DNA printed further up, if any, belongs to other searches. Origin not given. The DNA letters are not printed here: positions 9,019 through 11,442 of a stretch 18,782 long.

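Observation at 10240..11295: Kinase ectodomain is a canonical Ca2+/mannose-type C-type lectin domain (EPN + WND) followed by LRRs: a lectin receptor kinase in a bacterium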

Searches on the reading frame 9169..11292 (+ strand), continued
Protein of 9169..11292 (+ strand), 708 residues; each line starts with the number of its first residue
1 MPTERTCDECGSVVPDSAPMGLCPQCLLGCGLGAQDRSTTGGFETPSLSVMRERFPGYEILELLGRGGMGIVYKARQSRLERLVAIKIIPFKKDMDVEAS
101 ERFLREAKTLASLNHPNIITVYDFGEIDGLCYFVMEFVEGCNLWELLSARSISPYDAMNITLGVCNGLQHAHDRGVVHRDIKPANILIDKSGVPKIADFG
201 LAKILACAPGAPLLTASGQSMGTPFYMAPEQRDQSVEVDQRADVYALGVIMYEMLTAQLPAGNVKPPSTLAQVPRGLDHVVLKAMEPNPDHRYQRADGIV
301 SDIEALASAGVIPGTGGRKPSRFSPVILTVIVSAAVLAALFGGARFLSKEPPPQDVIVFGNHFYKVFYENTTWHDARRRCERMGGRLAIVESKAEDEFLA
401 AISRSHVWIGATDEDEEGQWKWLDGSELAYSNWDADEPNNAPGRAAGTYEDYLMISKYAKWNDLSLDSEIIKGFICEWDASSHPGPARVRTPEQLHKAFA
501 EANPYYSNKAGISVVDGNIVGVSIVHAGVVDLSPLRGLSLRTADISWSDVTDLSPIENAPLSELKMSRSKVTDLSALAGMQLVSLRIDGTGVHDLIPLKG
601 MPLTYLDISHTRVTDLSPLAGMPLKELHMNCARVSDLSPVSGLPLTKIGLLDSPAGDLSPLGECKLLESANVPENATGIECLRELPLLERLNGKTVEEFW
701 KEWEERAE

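Call 8: find_homologous_proteins(query=window:9169-11292:+, max_evalue=0.00001)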
Query window:9169-11292:+ (708 aa): 7958 proteins with E <= 0.00001 among 8000 candidates; the best 120 are listed.
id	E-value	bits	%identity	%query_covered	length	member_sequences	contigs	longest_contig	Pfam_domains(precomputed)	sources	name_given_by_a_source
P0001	0.0e+0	1632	100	100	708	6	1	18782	PF07714.24,PF00069.32,PF00059.28,PF03109.23,PF12799.14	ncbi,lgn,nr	ncbi:MAG: protein kinase [Kiritimatiellia bacterium]|nr:protein kinase [Kiritimatiellia bacterium]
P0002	0.0e+0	1394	85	100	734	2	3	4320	PF07714.24,PF00069.32,PF00059.28,PF03109.23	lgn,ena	-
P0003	1.5e-261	888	57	98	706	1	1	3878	PF07714.24,PF00069.32,PF00059.28,PF03109.23,PF12799.14,PF01636.30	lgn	-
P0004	2.2e-260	884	56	99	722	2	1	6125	PF07714.24,PF00069.32,PF00059.28,PF03109.23,PF12799.14,PF01636.30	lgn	-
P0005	2.5e-253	860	55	99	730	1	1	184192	PF07714.24,PF00069.32,PF00059.28,PF12330.15,PF03109.23,PF12799.14,PF01636.30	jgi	-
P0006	1.0e-252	858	60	92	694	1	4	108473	PF07714.24,PF00069.32,PF00059.28,PF03109.23,PF14531.13,PF12799.14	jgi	-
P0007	3.0e-250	850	54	99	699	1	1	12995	PF07714.24,PF00069.32,PF00059.28,PF03109.23,PF12799.14,PF01636.30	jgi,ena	-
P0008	2.6e-246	837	54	99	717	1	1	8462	PF07714.24,PF00069.32,PF00059.28,PF03109.23,PF12799.14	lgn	-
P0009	6.4e-245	833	53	99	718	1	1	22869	PF07714.24,PF00069.32,PF00059.28,PF12799.14,PF01636.30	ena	-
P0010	2.9e-242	824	51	98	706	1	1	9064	PF07714.24,PF00069.32,PF00059.28,PF03109.23,PF12799.14,PF01636.30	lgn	-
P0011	5.1e-242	823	54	98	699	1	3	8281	PF07714.24,PF00069.32,PF00059.28,PF14531.13,PF12799.14,PF01636.30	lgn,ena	-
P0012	3.4e-241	820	53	96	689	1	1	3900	PF07714.24,PF00069.32,PF00059.28,PF03109.23,PF12799.14,PF01636.30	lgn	-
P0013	1.1e-226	772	56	86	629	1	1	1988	PF07714.24,PF00069.32,PF00059.28,PF03109.23,PF12799.14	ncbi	ncbi:protein containing Serine/threonine protein kinase // C-type lectin // C-type lectin, partial [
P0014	9.6e-212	723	49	97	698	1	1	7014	PF07714.24,PF00069.32,PF00059.28,PF03109.23,PF12799.14,PF01636.30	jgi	jgi:hypothetical protein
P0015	1.9e-211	722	50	98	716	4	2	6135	PF07714.24,PF00069.32,PF00059.28,PF03109.23,PF12799.14,PF01636.30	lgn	-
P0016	1.2e-207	709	48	98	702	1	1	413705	PF07714.24,PF00069.32,PF00059.28,PF03109.23,PF01636.30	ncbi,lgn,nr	ncbi:MAG: protein kinase [Lentisphaerae bacterium]|nr:protein kinase [Lentisphaerota bacterium]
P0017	2.2e-192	659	55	78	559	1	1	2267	PF07714.24,PF00069.32,PF00059.28,PF12799.14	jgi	jgi:hypothetical protein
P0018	3.0e-142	493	42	35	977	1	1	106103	PF06293.21,PF07714.24,PF00069.32,PF03109.23,PF01163.29,PF01636.30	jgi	jgi:serine/threonine protein kinase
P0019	2.1e-139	484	46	36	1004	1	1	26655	PF06293.21,PF07714.24,PF00069.32,PF03109.23,PF14531.13,PF01163.29,PF01636.30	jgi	jgi:serine/threonine protein kinase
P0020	1.2e-133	465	-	-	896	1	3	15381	PF06293.21,PF07714.24,PF00069.32,PF03109.23,PF14531.13,PF01163.29,PF01636.30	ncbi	-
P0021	3.7e-133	463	39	36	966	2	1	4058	PF06293.21,PF07714.24,PF00069.32,PF03109.23,PF14531.13,PF01163.29,PF01636.30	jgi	jgi:serine/threonine protein kinase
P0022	1.0e-132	462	-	-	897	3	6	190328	PF06293.21,PF07714.24,PF00069.32,PF01636.30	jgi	jgi:serine/threonine protein kinase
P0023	4.3e-131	456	43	35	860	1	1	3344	PF06293.21,PF07714.24,PF00069.32,PF03109.23,PF01163.29,PF01636.30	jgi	jgi:serine/threonine protein kinase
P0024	1.1e-130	455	42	35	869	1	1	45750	PF06293.21,PF07714.24,PF00069.32,PF03109.23,PF14531.13,PF01163.29,PF01636.30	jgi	jgi:serine/threonine protein kinase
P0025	1.5e-129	451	-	-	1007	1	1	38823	PF06293.21,PF07714.24,PF00069.32,PF03109.23,PF14531.13,PF01163.29,PF01636.30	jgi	jgi:serine/threonine protein kinase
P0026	9.5e-128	445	39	36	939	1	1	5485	PF06293.21,PF07714.24,PF00069.32,PF03109.23,PF01163.29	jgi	jgi:serine/threonine protein kinase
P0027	2.5e-126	441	41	35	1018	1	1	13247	PF06293.21,PF07714.24,PF00069.32,PF01636.30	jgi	jgi:serine/threonine protein kinase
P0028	2.3e-122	428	41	35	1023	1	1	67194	PF07714.24,PF00069.32,PF03109.23,PF01163.29,PF01636.30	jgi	jgi:serine/threonine protein kinase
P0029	5.0e-122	426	40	37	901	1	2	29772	PF06293.21,PF07714.24,PF00069.32,PF03109.23,PF01163.29,PF01636.30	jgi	jgi:serine/threonine protein kinase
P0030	2.6e-121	424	-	-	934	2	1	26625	PF06293.21,PF07714.24,PF00069.32,PF01636.30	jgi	jgi:serine/threonine protein kinase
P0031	5.4e-121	423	36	78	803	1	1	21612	PF07714.24,PF00069.32,PF00059.28,PF03109.23,PF01636.30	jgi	jgi:tRNA A-37 threonylcarbamoyl transferase component Bud32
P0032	1.5e-120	422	-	-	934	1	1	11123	PF06293.21,PF07714.24,PF00069.32,PF03109.23,PF01636.30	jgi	jgi:serine/threonine protein kinase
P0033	3.3e-120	420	40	35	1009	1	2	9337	PF07714.24,PF00069.32,PF03109.23,PF14531.13,PF01636.30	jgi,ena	jgi:serine/threonine protein kinase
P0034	5.6e-120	420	41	35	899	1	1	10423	PF06293.21,PF07714.24,PF00069.32,PF03109.23,PF01636.30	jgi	jgi:serine/threonine protein kinase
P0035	2.0e-118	415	-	-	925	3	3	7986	PF07714.24,PF00069.32,PF03109.23,PF14531.13,PF01163.29,PF01636.30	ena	-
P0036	1.9e-115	405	42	35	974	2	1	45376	PF07714.24,PF00069.32,PF03109.23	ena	-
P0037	5.9e-113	396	41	35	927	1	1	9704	PF06293.21,PF07714.24,PF00069.32,PF01636.30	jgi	jgi:serine/threonine protein kinase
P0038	8.2e-109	383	39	38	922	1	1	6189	PF06293.21,PF07714.24,PF00069.32,PF03109.23,PF01636.30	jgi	jgi:serine/threonine protein kinase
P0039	1.1e-108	382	43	38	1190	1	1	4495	PF06293.21,PF07714.24,PF00069.32,PF03109.23,PF14531.13,PF01163.29,PF17667.8,PF01636.30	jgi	jgi:serine/threonine protein kinase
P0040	4.3e-108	380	46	33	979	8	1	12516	PF07714.24,PF00069.32,PF03109.23,PF08308.18,PF14531.13,PF13620.13,PF01163.29,PF17667.8,PF01636.30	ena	-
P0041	4.1e-106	374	41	40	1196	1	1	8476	PF25168.2,PF24105.2,PF24805.2,PF24017.3,PF23342.2,PF24817.2,PF23393.3,PF07714.24,PF00069.32,PF14531.13,PF25460.2,PF00400.39,PF01636.30,PF23414.2,PF25174.2,PF24814.2,PF23381.2,PF25173.2,PF25171.2,PF12894.14,PF19974.6,PF25175.2,PF24796.2,PF01163.29,PF24780.2,PF23409.2,PF06293.21,PF25172.2,PF24782.3,PF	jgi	jgi:serine/threonine protein kinase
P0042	2.8e-105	371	43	35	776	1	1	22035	PF06293.21,PF07714.24,PF00069.32,PF03109.23,PF14531.13,PF01163.29,PF01636.30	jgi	jgi:serine/threonine protein kinase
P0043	5.4e-105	370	42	35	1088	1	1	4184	PF06293.21,PF07714.24,PF00069.32,PF03109.23,PF14531.13,PF01163.29,PF17667.8,PF01636.30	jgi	jgi:serine/threonine protein kinase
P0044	5.0e-104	367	41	38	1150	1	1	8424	PF06293.21,PF07714.24,PF00069.32,PF03109.23,PF14531.13,PF01163.29,PF17667.8,PF01636.30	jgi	jgi:serine/threonine protein kinase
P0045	4.0e-102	361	42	35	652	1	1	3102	PF06293.21,PF07714.24,PF00069.32,PF03109.23,PF14531.13,PF01163.29,PF01636.30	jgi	jgi:serine/threonine protein kinase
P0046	7.6e-102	360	53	46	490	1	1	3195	PF07714.24,PF00069.32,PF03109.23,PF14531.13,PF01636.30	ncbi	-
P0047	1.7e-101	359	40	36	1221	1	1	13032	PF06293.21,PF07714.24,PF00069.32,PF03109.23,PF14531.13,PF17667.8,PF01636.30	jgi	jgi:serine/threonine protein kinase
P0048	8.2e-101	356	41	65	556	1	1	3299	PF07714.24,PF00069.32,PF00059.28,PF03109.23,PF14531.13,PF01636.30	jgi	jgi:serine/threonine protein kinase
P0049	7.5e-100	353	43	35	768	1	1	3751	PF06293.21,PF07714.24,PF00069.32,PF03109.23,PF14531.13,PF01163.29,PF01636.30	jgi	jgi:serine/threonine protein kinase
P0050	2.8e-99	351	44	35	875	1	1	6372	PF06293.21,PF07714.24,PF00069.32,PF03109.23,PF14531.13,PF01636.30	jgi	jgi:serine/threonine protein kinase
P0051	5.4e-99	350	50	48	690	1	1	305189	PF07714.24,PF00069.32,PF03109.23,PF01636.30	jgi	jgi:tRNA A-37 threonylcarbamoyl transferase component Bud32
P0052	7.6e-99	350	42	36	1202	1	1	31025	PF06293.21,PF07714.24,PF00069.32,PF03109.23,PF19974.6,PF14531.13,PF01163.29,PF17667.8,PF01636.30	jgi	jgi:serine/threonine protein kinase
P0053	8.1e-99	350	40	36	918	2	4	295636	PF07714.24,PF00069.32,PF03109.23,PF08308.18,PF01636.30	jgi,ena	jgi:serine/threonine protein kinase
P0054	2.0e-98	348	41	34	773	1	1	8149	PF06293.21,PF07714.24,PF00069.32,PF03109.23,PF14531.13,PF01636.30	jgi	jgi:serine/threonine protein kinase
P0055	2.4e-98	348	48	51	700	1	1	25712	PF07714.24,PF00069.32,PF03109.23,PF01636.30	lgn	-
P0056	4.5e-98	347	48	40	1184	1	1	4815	PF07714.24,PF00069.32,PF00059.28,PF03109.23,PF03781.23,PF01636.30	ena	-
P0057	6.0e-98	347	41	36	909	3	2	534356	PF07714.24,PF00069.32,PF03109.23,PF08308.18,PF01636.30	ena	-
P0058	7.6e-98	347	53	44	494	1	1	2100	PF07714.24,PF00069.32,PF03109.23,PF14531.13,PF01636.30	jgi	-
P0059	9.9e-98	346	53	44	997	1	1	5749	PF07714.24,PF00069.32,PF03109.23,PF14531.13,PF01636.30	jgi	jgi:predicted Ser/Thr protein kinase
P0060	1.0e-97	346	49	47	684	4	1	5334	PF07714.24,PF00069.32,PF03109.23,PF14531.13,PF01636.30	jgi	jgi:tRNA A-37 threonylcarbamoyl transferase component Bud32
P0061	1.1e-97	346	50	47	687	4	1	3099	PF07714.24,PF00069.32,PF03109.23,PF14531.13,PF01636.30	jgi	jgi:tRNA A-37 threonylcarbamoyl transferase component Bud32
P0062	1.1e-97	346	50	47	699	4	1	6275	PF07714.24,PF00069.32,PF03109.23,PF01636.30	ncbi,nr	ncbi:MAG TPA: serine/threonine-protein kinase [Chthoniobacteraceae bacterium]|nr:serine/threonine-pr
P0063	1.3e-97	346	49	47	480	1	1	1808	PF07714.24,PF00069.32,PF03109.23,PF14531.13,PF17667.8,PF01636.30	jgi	jgi:predicted Ser/Thr protein kinase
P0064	2.0e-97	345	51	47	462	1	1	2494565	PF07714.24,PF00069.32,PF03109.23,PF14531.13,PF01636.30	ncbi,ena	-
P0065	3.7e-97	344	52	44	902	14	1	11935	PF07714.24,PF00069.32,PF03109.23,PF14531.13,PF01636.30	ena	-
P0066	4.0e-97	344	52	43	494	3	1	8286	PF07714.24,PF00069.32,PF03109.23,PF14531.13,PF01636.30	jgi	-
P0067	7.0e-97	343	50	47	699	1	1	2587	PF07714.24,PF00069.32,PF03109.23,PF14531.13,PF01636.30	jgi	jgi:tRNA A-37 threonylcarbamoyl transferase component Bud32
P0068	1.0e-96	343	50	47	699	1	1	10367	PF07714.24,PF00069.32,PF03109.23,PF14531.13,PF01636.30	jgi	jgi:tRNA A-37 threonylcarbamoyl transferase component Bud32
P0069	1.2e-96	343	52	43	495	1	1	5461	PF07714.24,PF00069.32,PF03109.23,PF14531.13,PF01636.30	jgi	jgi:tRNA A-37 threonylcarbamoyl transferase component Bud32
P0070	1.4e-96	342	51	45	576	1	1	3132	PF07714.24,PF00069.32,PF03109.23,PF14531.13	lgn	-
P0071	1.4e-96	342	49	49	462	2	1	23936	PF07714.24,PF00069.32,PF03109.23,PF01636.30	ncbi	ncbi:MAG: serine/threonine-protein kinase [Pirellulales bacterium]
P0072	1.8e-96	342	49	47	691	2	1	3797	PF07714.24,PF00069.32,PF03109.23,PF14531.13,PF01636.30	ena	-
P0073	2.1e-96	342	51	48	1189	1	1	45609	PF07714.24,PF00069.32,PF13349.13,PF03109.23,PF14531.13,PF01636.30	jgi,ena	jgi:tRNA A-37 threonylcarbamoyl transferase component Bud32/DUF4097 and DUF4098 domain-containing pr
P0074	2.2e-96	342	49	49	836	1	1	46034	PF07714.24,PF00069.32,PF03109.23,PF14531.13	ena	-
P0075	2.2e-96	342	52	43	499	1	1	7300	PF07714.24,PF00069.32,PF03109.23,PF14531.13,PF01636.30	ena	-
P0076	4.2e-96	341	41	36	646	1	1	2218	PF06293.21,PF07714.24,PF00069.32,PF03109.23,PF14531.13,PF17667.8,PF01636.30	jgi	jgi:serine/threonine protein kinase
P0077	4.4e-96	341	43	35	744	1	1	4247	PF06293.21,PF07714.24,PF00069.32,PF03109.23,PF14531.13,PF01636.30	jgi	jgi:serine/threonine protein kinase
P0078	4.8e-96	341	49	47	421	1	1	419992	PF07714.24,PF00069.32,PF03109.23,PF01636.30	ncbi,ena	-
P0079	6.2e-96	340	49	48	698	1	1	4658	PF07714.24,PF00069.32,PF03109.23,PF01636.30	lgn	-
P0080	7.1e-96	340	53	44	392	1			PF07714.24,PF00069.32,PF03109.23,PF14531.13,PF01636.30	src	-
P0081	8.0e-96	340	52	44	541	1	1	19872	PF07714.24,PF00069.32,PF03109.23,PF14531.13,PF01636.30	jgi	jgi:tRNA A-37 threonylcarbamoyl transferase component Bud32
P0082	9.5e-96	340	48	48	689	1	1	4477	PF07714.24,PF00069.32,PF03109.23,PF01636.30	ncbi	ncbi:MAG: serine/threonine-protein kinase [Chthoniobacteraceae bacterium]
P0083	9.7e-96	340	53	44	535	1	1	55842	PF07714.24,PF00069.32,PF03109.23,PF14531.13,PF01636.30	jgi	jgi:serine/threonine protein kinase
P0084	1.1e-95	339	51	44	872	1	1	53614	PF07714.24,PF00069.32,PF03109.23,PF14531.13,PF01636.30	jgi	jgi:tRNA A-37 threonylcarbamoyl transferase component Bud32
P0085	1.8e-95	339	51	45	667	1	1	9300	PF07714.24,PF00069.32,PF03109.23,PF01636.30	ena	-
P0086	1.9e-95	339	51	44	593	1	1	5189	PF07714.24,PF00069.32,PF03109.23,PF17667.8,PF01636.30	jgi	jgi:predicted Ser/Thr protein kinase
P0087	2.0e-95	339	52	44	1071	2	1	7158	PF01839.30,PF12256.15,PF07714.24,PF00069.32,PF16743.11,PF01833.31,PF15907.12,PF13517.13,PF13385.14,PF03109.23,PF01636.30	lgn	-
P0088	2.5e-95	338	51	46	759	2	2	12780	PF13857.13,PF00023.37,PF13637.13,PF07714.24,PF00069.32,PF13606.13,PF03109.23,PF12796.14,PF14531.13,PF24521.3,PF01636.30,PF13174.13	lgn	-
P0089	2.7e-95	338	52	44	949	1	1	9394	PF07714.24,PF00069.32,PF02472.22,PF03109.23,PF14531.13,PF01636.30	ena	-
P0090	3.0e-95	338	51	44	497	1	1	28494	PF07714.24,PF00069.32,PF03109.23,PF14531.13,PF01636.30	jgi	jgi:predicted Ser/Thr protein kinase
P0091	3.8e-95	338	52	44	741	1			PF07714.24,PF00069.32,PF03109.23,PF14531.13,PF01636.30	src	-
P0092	3.9e-95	338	50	44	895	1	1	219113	PF07714.24,PF24709.2,PF00069.32,PF13205.13,PF03109.23,PF14531.13,PF13620.13,PF01636.30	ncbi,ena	-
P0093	4.1e-95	337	52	44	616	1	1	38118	PF07714.24,PF00069.32,PF25275.2,PF03109.23,PF14531.13,PF01636.30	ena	-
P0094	4.4e-95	337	50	45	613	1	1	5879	PF07714.24,PF00069.32,PF03109.23,PF14531.13,PF01636.30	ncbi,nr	ncbi:MAG TPA: serine/threonine-protein kinase, partial [Candidatus Acidoferrum sp.]|nr:serine/threon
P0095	4.8e-95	337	52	44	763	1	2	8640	PF07714.24,PF00069.32,PF13211.13,PF03109.23,PF14531.13,PF01636.30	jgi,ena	-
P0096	8.9e-95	336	52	43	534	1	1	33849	PF07714.24,PF00069.32,PF03109.23,PF14531.13,PF01636.30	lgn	-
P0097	9.8e-95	336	50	45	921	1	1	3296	PF07714.24,PF24709.2,PF00069.32,PF03109.23,PF01636.30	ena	-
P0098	1.1e-94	336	50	46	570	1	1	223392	PF07714.24,PF00069.32,PF03109.23,PF01636.30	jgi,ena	jgi:serine/threonine protein kinase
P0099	1.3e-94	336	53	43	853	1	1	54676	PF07714.24,PF00069.32,PF03109.23,PF01636.30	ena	-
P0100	1.3e-94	336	52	43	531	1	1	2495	PF07714.24,PF00069.32,PF03109.23,PF01636.30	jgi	jgi:predicted Ser/Thr protein kinase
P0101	1.5e-94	336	48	48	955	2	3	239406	PF07714.24,PF00069.32,PF13205.13,PF03109.23,PF01636.30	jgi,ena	jgi:serine/threonine protein kinase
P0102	1.7e-94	335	51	43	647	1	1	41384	PF07714.24,PF00069.32,PF03109.23,PF14531.13,PF01636.30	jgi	jgi:predicted Ser/Thr protein kinase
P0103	1.9e-94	335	53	42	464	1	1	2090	PF07714.24,PF00069.32,PF03109.23,PF14531.13,PF01636.30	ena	-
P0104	1.9e-94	335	51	44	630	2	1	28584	PF07714.24,PF00069.32,PF03109.23,PF14531.13,PF01636.30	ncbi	-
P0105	2.3e-94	335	51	43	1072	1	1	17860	PF07714.24,PF00069.32,PF03109.23,PF14531.13,PF01636.30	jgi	jgi:serine/threonine protein kinase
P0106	2.3e-94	335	52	44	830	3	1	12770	PF07714.24,PF00069.32,PF13205.13,PF03109.23,PF14531.13,PF13620.13,PF01636.30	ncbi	-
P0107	2.3e-94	335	52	43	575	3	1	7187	PF07714.24,PF00069.32,PF14531.13,PF01636.30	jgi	jgi:predicted Ser/Thr protein kinase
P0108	2.3e-94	335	51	43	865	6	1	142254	PF07714.24,PF00069.32,PF03109.23,PF01636.30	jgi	jgi:predicted Ser/Thr protein kinase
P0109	2.4e-94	335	51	45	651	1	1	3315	PF07714.24,PF00069.32,PF03109.23,PF14531.13,PF01636.30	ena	-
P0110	2.6e-94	335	52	43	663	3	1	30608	PF07714.24,PF00069.32,PF03109.23,PF14531.13,PF01636.30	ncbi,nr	ncbi:MAG: serine/threonine protein kinase [Verrucomicrobia bacterium]|nr:serine/threonine protein ki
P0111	2.6e-94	335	52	43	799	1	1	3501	PF07714.24,PF00069.32,PF03109.23,PF14531.13,PF01636.30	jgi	jgi:predicted Ser/Thr protein kinase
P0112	3.1e-94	335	52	43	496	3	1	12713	PF07714.24,PF00069.32,PF03109.23,PF14531.13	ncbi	-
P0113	3.2e-94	335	51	43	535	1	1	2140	PF07714.24,PF00069.32,PF03109.23,PF14531.13,PF01636.30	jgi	jgi:serine/threonine protein kinase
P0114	3.9e-94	334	52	44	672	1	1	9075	PF07714.24,PF00069.32,PF03109.23,PF17667.8,PF01636.30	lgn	-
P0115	4.2e-94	334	51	44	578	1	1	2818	PF07714.24,PF00069.32,PF03109.23,PF14531.13,PF01636.30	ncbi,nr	ncbi:MAG: serine/threonine protein kinase, partial [Verrucomicrobiota bacterium]|nr:serine/threonine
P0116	4.2e-94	334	47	50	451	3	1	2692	PF07714.24,PF00069.32,PF03109.23,PF14531.13,PF01636.30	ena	-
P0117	4.3e-94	334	52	44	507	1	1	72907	PF07714.24,PF00069.32,PF03109.23,PF01636.30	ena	-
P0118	4.8e-94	334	52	43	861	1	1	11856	PF07714.24,PF00069.32,PF03109.23,PF14531.13,PF01636.30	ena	-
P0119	5.7e-94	334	49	47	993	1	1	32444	PF07714.24,PF00069.32,PF03109.23,PF17667.8,PF01636.30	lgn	-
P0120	5.8e-94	334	48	48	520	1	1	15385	PF13431.13,PF23914.2,PF13414.13,PF13176.13,PF13428.13,PF13374.13,PF14559.13,PF07714.24,PF00069.32,PF00515.35,PF03109.23,PF12895.14,PF13424.13,PF13432.13,PF13181.13,PF07719.24,PF01636.30,PF13174.13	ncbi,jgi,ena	jgi:serine/threonine protein kinase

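Call 27: find_encoding_contigs(protein=P0005, flank=6000, max_places=2)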
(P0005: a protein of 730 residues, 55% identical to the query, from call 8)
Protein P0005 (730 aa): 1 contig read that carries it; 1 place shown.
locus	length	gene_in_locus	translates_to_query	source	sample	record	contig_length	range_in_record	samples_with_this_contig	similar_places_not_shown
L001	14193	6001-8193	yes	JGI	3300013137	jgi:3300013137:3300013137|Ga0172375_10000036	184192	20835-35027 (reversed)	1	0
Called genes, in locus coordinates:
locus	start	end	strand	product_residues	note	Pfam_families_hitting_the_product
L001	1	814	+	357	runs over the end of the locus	PF01863:YgjP-like (weak), PF10263:SprT-like, PF10979:DUF2786, PF23771:DUF7168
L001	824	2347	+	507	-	PF00150:Cellulase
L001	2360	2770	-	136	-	-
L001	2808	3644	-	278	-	-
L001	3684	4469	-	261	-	-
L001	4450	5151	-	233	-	-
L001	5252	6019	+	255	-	PF04542:Sigma70_r2 (weak)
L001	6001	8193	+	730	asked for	PF12799:LRR_4 (faint), PF00069:Pkinase, PF01636:APH (faint), PF07714:PK_Tyr_Ser-Thr, PF12330:Haspin_kinase (weak), PF03109:ABC1 (weak), PF00059:Lectin_C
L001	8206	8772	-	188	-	-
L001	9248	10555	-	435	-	PF00817:IMS, PF11799:IMS_C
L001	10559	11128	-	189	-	PF01726:LexA_DNA_bind (weak), PF00717:Peptidase_S24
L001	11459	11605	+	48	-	-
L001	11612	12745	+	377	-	PF00890:FAD_binding_2 (faint), PF01266:DAO (faint), PF03486:HI0933_like, PF05834:Lycopene_cycl (faint), PF12831:FAD_oxidored (faint), PF13454:NAD_binding_9 (faint), PF13738:Pyr_redox_3 (weak)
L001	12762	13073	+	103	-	PF05336:rhaM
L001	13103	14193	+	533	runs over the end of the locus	PF06253:MTTB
